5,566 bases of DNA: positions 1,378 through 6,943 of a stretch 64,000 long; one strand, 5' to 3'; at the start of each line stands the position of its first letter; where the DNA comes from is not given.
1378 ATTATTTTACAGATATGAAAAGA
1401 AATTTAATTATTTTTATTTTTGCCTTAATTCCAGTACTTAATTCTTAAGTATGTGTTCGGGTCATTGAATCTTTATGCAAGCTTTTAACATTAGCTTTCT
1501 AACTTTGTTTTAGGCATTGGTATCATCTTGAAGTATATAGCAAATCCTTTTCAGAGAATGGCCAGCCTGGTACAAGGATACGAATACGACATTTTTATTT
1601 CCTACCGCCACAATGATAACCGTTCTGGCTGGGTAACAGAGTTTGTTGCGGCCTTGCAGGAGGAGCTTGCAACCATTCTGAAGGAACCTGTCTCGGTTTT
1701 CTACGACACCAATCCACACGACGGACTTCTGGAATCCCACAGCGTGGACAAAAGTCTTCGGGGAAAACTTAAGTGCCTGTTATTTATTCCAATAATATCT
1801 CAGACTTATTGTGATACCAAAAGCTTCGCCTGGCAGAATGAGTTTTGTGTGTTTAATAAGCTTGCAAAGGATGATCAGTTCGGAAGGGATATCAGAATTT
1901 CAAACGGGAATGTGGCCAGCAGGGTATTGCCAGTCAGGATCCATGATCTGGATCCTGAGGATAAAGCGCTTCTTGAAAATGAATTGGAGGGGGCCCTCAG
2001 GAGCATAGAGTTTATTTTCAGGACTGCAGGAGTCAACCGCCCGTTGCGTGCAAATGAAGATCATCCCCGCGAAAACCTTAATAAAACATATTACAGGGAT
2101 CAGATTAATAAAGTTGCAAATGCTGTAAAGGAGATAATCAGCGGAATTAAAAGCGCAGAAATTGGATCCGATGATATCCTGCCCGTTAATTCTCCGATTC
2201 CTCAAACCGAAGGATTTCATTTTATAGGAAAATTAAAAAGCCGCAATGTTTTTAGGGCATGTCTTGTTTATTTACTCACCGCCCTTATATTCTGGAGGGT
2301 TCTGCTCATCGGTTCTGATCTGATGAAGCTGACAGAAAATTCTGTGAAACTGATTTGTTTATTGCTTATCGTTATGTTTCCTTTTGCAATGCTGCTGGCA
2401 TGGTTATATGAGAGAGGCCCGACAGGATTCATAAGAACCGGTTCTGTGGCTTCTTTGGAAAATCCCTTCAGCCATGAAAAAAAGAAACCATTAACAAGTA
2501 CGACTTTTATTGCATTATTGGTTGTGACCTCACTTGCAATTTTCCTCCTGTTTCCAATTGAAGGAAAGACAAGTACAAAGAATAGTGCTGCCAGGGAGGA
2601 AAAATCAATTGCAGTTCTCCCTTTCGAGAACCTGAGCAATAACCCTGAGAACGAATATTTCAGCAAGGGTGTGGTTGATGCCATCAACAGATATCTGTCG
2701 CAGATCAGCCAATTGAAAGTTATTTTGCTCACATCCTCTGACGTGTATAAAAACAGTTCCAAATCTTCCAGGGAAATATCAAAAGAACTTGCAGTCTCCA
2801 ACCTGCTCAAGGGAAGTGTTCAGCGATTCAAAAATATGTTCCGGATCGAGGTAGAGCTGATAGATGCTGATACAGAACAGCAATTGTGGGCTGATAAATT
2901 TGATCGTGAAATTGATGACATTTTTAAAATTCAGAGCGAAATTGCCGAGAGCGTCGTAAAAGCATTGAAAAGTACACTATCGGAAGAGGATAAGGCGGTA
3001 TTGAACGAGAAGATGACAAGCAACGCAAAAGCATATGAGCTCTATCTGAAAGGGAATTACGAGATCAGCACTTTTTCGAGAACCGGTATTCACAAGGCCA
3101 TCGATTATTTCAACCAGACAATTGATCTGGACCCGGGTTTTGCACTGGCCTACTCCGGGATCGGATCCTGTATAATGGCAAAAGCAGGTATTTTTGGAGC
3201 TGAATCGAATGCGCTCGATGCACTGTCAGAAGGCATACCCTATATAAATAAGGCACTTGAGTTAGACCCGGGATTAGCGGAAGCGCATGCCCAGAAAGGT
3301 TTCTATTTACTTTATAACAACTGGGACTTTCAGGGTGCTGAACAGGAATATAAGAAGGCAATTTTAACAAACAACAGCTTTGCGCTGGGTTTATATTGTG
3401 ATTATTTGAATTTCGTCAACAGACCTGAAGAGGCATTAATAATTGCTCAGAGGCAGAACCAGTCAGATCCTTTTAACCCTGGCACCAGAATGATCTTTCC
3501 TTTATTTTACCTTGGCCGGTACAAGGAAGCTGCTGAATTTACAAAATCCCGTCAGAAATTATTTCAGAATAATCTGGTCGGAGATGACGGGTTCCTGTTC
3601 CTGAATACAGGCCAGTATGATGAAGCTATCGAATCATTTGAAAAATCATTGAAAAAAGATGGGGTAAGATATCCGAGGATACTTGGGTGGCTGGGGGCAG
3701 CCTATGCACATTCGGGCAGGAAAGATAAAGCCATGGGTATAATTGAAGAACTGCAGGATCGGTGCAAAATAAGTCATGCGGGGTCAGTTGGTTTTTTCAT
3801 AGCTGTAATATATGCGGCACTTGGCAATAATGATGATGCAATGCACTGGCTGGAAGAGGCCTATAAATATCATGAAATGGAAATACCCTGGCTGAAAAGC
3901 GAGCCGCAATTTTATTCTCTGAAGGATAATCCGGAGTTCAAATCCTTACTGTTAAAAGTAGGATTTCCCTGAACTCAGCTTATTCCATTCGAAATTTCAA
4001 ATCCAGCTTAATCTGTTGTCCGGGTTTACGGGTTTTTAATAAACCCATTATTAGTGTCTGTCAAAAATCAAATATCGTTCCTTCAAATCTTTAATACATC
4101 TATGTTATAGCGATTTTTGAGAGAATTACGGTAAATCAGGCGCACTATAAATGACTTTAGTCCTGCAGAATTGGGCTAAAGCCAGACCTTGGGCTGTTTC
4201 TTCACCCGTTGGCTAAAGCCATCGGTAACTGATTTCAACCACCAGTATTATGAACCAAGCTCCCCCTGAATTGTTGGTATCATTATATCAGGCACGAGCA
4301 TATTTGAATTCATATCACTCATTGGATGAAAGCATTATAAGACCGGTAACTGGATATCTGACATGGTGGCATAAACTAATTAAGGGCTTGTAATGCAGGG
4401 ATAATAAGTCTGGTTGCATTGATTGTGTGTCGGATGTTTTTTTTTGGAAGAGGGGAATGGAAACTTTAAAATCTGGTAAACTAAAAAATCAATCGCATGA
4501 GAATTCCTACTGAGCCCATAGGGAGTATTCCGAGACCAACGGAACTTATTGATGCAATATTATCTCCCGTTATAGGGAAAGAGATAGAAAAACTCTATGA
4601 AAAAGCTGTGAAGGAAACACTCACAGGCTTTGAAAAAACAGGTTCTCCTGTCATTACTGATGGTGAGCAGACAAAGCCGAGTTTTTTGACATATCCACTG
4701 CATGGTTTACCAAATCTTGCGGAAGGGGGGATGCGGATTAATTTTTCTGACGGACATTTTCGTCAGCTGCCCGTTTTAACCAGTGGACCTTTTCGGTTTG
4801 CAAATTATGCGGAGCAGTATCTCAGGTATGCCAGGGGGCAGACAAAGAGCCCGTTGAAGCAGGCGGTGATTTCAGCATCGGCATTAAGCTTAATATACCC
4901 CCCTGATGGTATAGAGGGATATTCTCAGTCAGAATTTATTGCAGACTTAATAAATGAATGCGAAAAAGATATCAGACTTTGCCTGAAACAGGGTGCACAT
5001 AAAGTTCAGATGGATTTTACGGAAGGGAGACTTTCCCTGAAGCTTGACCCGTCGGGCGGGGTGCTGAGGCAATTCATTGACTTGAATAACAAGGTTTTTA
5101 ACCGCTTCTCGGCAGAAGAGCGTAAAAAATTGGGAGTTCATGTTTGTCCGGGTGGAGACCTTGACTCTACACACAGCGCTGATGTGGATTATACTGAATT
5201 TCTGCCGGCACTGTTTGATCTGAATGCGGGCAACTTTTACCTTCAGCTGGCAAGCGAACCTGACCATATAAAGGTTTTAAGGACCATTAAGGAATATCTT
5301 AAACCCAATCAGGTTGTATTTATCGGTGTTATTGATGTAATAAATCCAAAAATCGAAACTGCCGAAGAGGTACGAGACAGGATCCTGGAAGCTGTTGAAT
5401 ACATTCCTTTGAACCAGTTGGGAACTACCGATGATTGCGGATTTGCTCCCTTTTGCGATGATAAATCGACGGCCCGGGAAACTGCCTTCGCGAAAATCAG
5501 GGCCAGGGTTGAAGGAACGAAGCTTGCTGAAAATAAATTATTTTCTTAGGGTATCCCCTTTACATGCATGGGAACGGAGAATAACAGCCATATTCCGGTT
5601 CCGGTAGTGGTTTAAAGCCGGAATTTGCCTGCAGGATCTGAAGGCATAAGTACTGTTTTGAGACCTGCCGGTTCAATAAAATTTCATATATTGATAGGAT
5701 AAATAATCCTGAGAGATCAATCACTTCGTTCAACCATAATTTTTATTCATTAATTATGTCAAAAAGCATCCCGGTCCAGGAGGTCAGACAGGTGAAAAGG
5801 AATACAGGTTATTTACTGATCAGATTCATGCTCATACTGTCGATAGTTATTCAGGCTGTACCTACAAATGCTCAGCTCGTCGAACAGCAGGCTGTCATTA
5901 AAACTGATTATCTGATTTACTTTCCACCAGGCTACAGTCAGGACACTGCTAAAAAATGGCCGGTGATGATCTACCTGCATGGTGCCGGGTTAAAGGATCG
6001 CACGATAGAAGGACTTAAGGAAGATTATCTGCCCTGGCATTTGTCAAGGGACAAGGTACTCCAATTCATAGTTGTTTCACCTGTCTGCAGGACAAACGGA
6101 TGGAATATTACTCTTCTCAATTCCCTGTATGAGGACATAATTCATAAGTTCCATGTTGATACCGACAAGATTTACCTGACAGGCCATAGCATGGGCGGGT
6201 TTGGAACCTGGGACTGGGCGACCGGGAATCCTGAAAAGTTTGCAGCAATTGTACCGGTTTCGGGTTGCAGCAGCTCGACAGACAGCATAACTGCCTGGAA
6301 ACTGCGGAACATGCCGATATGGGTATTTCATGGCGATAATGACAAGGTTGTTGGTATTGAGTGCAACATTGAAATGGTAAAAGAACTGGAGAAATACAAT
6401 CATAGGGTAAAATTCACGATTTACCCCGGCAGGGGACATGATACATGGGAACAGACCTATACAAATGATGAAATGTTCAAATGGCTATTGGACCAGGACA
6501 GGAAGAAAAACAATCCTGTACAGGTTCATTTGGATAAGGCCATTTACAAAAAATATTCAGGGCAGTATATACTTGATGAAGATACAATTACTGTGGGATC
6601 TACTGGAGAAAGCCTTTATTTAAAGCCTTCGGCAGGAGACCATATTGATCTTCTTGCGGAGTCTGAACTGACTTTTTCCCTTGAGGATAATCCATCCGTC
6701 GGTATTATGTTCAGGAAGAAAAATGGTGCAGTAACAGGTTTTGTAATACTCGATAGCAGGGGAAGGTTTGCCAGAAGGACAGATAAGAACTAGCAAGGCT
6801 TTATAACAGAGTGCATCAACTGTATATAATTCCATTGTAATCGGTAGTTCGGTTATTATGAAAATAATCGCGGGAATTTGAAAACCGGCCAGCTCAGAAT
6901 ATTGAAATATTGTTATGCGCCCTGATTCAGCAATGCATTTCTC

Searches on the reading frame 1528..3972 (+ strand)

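Call 69: search_protein_families(library=pfam, proteins=[window:1528-3972:+], max_evalue=0.00001)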
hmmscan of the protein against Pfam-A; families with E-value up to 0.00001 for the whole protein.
window:1528-3972:+ (814 aa): 8 families
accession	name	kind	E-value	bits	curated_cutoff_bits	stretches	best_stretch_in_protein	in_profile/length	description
PF07719.23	TPR_2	-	2.3e-13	49.5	27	0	688-711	8-31/34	Tetratricopeptide repeat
PF13181.12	TPR_8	-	5.6e-11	42.1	25.7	0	690-709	10-29/34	Tetratricopeptide repeat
PF00515.34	TPR_1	-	3.1e-10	39.9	27.8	0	688-711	8-31/34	Tetratricopeptide repeat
PF13432.12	TPR_16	-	1.3e-09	38.8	32.7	0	691-744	7-59/65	Tetratricopeptide repeat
PF14559.12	TPR_19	-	6e-09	36.5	25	0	695-743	5-52/68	Tetratricopeptide repeat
PF13428.12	TPR_14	-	3.7e-08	33.7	23.5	0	717-746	2-31/44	Tetratricopeptide repeat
PF13414.12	TPR_11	-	2.9e-07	30.5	26.8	0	694-728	7-40/42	TPR repeat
PF13431.12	TPR_17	-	8.1e-07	29.3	24.4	0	573-598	2-27/34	Tetratricopeptide repeat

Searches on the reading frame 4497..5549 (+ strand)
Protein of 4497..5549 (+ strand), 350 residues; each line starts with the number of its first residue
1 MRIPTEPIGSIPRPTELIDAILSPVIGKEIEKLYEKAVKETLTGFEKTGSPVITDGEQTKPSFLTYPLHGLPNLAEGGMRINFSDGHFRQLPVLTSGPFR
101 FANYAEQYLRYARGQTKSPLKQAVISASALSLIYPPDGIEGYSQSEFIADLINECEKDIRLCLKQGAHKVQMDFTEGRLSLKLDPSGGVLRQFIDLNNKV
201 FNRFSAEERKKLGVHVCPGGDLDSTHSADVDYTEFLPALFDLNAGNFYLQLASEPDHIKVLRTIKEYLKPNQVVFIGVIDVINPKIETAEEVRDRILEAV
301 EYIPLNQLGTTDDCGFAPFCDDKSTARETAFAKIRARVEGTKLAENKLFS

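Call 69: search_protein_families(library=pfam, proteins=[window:4497-5549:+], max_evalue=0.00001)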
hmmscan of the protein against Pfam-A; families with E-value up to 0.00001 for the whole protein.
window:4497-5549:+ (350 aa): 1 family
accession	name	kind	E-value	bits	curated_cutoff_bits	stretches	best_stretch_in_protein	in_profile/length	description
PF01717.24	Meth_synt_2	-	4.9e-09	36.4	21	1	224-317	214-304/324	Cobalamin-independent synthase, Catalytic domain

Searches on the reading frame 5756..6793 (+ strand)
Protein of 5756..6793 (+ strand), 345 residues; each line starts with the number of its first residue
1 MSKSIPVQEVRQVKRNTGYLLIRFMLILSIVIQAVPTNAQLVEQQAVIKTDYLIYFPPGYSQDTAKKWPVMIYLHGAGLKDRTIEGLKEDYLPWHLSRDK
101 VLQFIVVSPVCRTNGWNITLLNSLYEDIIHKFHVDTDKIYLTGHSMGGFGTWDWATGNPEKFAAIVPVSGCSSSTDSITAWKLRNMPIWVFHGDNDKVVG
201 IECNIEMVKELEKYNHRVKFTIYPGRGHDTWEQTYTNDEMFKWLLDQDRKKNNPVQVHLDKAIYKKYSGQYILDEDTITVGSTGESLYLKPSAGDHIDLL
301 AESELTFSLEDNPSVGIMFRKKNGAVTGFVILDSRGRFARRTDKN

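Call 69: search_protein_families(library=pfam, proteins=[window:5756-6793:+], max_evalue=0.00001)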
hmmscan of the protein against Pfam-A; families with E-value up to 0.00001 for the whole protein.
window:5756-6793:+ (345 aa): 5 families
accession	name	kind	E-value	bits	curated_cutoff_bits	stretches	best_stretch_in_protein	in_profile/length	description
PF00326.27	Peptidase_S9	-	1.2e-11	45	22.6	0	128-175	55-102/213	Prolyl oligopeptidase family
PF01738.24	DLH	-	2.2e-10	40.9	21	1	133-228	93-186/217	Dienelactone hydrolase family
PF02230.22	Abhydrolase_2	-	1.1e-09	39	23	1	134-234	102-205/217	Phospholipase/Carboxylesterase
PF12146.15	Hydrolase_4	-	1.2e-09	38.3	27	0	133-170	73-109/239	Serine aminopeptidase, S33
PF00756.26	Esterase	-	5.7e-07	30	22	0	115-189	93-158/251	Putative esterase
